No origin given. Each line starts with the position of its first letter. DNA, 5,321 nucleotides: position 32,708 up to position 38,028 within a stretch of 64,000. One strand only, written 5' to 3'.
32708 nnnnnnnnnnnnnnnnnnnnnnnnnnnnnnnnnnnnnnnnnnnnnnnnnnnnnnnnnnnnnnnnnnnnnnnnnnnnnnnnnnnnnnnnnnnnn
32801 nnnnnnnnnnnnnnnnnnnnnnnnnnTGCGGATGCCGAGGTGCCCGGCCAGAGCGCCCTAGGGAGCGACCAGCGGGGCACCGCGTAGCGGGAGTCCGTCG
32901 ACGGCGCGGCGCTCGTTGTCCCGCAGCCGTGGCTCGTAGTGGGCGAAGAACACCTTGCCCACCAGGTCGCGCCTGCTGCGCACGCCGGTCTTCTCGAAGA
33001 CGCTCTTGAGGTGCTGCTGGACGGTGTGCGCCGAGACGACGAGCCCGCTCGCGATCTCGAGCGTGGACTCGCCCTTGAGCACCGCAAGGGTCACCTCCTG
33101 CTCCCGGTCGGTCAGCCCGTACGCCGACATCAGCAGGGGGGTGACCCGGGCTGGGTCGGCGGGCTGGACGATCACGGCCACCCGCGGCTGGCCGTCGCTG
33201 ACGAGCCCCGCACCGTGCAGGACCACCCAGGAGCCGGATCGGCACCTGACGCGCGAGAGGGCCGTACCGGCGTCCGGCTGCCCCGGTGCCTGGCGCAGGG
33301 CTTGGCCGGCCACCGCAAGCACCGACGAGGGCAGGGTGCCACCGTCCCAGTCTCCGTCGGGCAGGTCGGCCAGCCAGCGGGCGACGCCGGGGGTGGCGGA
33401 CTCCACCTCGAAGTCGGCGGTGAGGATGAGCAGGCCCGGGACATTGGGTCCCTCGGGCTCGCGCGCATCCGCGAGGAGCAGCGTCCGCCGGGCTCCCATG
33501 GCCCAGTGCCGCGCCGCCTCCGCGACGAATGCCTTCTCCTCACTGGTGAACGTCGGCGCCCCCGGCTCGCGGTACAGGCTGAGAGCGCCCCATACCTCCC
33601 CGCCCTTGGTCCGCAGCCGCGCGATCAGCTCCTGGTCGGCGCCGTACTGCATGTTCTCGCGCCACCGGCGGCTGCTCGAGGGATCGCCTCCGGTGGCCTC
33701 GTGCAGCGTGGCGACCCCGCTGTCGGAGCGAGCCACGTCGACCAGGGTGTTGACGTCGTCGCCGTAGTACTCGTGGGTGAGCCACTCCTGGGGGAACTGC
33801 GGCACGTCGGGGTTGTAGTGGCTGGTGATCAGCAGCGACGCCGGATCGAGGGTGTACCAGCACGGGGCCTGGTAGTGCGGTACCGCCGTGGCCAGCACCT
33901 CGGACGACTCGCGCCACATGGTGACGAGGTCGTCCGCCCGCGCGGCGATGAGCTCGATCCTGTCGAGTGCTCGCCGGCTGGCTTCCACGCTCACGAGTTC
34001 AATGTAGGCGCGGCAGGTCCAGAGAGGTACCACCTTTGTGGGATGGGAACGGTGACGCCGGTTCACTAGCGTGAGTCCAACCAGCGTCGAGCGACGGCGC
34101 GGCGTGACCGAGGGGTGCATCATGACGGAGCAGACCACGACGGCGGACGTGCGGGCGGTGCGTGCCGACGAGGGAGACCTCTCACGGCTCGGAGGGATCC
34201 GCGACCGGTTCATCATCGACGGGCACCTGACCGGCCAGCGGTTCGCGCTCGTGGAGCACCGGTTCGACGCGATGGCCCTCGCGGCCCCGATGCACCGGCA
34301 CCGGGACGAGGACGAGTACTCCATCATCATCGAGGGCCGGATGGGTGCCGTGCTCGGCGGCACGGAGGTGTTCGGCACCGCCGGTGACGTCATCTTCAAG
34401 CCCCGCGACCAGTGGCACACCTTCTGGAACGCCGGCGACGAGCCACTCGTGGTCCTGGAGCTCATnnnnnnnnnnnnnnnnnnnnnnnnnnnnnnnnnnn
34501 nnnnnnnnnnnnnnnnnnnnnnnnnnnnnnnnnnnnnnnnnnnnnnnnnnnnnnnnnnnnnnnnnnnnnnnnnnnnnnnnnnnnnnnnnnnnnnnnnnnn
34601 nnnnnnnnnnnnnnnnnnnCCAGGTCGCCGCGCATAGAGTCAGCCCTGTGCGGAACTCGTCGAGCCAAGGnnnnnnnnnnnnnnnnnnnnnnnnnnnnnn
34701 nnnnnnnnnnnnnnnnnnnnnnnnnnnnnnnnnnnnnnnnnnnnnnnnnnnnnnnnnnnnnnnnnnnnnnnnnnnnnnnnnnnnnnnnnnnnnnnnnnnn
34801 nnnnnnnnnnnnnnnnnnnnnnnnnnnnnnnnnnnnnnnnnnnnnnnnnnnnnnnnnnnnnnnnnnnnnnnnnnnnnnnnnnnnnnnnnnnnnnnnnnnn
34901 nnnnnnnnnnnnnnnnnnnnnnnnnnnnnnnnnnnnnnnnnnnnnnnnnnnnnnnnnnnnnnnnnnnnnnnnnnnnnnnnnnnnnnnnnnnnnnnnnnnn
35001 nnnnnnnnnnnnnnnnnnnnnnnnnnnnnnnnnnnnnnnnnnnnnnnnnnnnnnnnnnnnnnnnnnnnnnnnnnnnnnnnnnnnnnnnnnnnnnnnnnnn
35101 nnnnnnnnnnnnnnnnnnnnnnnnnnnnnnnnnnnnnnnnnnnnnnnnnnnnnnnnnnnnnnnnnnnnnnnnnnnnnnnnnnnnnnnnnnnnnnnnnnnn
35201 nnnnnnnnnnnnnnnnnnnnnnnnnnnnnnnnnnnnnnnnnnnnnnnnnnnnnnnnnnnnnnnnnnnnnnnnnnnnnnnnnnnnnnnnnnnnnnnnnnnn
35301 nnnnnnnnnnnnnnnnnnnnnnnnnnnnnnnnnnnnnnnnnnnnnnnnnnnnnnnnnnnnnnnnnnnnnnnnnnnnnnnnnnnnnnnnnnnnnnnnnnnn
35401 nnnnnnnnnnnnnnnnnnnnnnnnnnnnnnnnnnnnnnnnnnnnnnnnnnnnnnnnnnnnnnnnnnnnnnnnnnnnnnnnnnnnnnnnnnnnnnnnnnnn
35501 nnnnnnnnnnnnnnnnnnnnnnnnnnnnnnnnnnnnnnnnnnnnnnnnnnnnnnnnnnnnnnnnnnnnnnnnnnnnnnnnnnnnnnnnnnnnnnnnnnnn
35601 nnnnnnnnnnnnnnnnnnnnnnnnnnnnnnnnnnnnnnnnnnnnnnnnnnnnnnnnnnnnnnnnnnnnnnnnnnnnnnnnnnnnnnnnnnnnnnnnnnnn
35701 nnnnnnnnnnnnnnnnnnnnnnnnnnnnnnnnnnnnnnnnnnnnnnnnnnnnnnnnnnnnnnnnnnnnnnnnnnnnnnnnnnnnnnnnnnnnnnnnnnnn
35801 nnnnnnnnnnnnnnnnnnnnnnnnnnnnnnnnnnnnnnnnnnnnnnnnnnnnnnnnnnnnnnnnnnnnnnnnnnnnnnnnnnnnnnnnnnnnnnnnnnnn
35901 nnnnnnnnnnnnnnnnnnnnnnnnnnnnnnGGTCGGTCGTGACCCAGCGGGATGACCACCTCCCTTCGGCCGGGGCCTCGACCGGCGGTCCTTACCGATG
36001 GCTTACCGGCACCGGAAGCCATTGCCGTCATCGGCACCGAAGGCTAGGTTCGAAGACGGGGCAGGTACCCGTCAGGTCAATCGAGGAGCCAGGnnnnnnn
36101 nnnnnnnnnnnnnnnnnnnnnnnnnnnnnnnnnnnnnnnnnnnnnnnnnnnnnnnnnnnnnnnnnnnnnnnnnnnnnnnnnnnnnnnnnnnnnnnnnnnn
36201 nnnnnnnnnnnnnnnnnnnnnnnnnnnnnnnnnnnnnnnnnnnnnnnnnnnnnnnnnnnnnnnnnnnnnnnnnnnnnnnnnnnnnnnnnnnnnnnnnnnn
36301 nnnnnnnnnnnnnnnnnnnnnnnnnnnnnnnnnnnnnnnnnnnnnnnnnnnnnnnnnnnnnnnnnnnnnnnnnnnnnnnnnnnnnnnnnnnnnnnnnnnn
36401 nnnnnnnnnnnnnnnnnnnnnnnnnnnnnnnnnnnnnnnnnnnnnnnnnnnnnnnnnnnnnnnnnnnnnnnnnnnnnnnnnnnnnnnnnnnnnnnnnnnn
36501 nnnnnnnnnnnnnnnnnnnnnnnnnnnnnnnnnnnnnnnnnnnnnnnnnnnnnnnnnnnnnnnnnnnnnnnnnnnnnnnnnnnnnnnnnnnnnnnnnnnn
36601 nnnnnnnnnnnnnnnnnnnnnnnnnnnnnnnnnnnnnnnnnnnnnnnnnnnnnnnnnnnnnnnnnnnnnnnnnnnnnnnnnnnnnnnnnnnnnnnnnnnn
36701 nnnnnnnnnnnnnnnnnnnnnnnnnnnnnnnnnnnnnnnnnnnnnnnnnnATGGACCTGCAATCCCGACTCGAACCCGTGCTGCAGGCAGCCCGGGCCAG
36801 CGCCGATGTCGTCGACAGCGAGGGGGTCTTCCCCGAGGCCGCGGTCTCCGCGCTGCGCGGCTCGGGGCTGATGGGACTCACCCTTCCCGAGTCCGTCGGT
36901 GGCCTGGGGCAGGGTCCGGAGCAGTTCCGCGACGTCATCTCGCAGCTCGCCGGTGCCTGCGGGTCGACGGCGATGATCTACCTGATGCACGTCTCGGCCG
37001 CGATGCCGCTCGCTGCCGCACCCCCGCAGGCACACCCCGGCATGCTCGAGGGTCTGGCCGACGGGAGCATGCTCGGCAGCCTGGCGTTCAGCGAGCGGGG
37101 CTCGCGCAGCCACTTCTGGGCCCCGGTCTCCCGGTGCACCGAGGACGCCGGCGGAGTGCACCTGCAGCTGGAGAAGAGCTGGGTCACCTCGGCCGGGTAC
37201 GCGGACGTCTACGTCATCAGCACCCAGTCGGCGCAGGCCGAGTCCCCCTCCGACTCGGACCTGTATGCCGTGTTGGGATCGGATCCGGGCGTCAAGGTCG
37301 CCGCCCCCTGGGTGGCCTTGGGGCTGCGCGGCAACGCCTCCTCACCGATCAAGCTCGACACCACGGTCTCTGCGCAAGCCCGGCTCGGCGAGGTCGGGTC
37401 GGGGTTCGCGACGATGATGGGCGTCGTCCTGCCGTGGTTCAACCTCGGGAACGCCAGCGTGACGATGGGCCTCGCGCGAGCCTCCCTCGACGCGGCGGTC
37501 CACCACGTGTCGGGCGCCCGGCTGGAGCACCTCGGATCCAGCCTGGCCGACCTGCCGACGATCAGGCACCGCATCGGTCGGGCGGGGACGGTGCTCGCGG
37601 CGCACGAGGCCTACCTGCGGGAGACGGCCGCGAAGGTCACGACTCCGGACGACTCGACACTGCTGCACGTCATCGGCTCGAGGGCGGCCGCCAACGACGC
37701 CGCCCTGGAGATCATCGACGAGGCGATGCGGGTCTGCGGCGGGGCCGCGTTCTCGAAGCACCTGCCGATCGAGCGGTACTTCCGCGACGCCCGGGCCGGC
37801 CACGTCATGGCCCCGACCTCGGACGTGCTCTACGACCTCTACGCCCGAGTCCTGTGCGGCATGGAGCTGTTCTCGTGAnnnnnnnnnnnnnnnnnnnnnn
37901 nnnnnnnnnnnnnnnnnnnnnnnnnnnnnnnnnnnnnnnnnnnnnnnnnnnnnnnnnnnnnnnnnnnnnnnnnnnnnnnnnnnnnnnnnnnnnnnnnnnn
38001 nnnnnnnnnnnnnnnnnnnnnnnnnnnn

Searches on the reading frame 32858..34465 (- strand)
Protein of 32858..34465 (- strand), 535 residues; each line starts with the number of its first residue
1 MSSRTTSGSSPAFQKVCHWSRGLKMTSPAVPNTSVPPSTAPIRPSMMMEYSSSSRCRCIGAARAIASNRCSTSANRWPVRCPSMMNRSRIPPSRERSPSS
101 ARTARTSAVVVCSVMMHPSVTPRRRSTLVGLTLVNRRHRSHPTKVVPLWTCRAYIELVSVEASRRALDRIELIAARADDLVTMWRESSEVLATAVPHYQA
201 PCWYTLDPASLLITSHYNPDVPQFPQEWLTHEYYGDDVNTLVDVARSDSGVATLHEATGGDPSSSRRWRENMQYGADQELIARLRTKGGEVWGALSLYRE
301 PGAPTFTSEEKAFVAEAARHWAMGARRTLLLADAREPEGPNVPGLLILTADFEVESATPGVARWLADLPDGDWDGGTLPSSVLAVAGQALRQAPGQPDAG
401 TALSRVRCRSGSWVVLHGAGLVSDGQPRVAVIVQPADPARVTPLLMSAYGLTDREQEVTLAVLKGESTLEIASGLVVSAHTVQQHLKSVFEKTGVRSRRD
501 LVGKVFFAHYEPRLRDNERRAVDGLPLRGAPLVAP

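Call 86: search_protein_families(library=pfam, proteins=[window:32858-34465:-], max_evalue=0.00001)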
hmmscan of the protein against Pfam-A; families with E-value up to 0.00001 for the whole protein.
window:32858-34465:- (535 aa): 1 family
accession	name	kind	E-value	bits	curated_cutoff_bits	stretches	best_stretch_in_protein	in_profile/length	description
PF00196.25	GerE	-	3.1e-11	43.2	23.5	1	451-502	3-54/57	Bacterial regulatory proteins, luxR family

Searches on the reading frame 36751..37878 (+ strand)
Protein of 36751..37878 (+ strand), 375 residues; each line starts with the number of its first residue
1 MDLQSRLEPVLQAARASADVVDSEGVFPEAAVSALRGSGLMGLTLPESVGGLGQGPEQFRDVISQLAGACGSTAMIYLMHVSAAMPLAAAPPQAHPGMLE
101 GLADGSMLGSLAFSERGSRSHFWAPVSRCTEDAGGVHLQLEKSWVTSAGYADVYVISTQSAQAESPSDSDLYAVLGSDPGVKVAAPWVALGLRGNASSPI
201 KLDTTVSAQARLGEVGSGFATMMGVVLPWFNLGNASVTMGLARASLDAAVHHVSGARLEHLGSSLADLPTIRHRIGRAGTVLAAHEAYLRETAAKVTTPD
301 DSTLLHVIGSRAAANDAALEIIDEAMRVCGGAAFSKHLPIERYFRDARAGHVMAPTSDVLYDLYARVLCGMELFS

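Call 86: search_protein_families(library=pfam, proteins=[window:36751-37878:+], max_evalue=0.00001)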
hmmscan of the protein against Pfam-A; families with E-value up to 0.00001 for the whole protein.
window:36751-37878:+ (375 aa): 4 families
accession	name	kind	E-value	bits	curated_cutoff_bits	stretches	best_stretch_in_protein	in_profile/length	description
PF00441.29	Acyl-CoA_dh_1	-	7.5e-16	59.1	22.4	1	216-368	1-149/150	Acyl-CoA dehydrogenase, C-terminal domain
PF08028.16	Acyl-CoA_dh_2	-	1.9e-13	51.3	22.7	1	233-351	2-127/134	Acyl-CoA dehydrogenase, C-terminal domain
PF02770.24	Acyl-CoA_dh_M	-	6.5e-10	39.5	33.3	1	111-203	2-95/97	Acyl-CoA dehydrogenase, middle domain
PF02771.21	Acyl-CoA_dh_N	-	3.3e-09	37.6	22.9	1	17-88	22-94/113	Acyl-CoA dehydrogenase, N-terminal domain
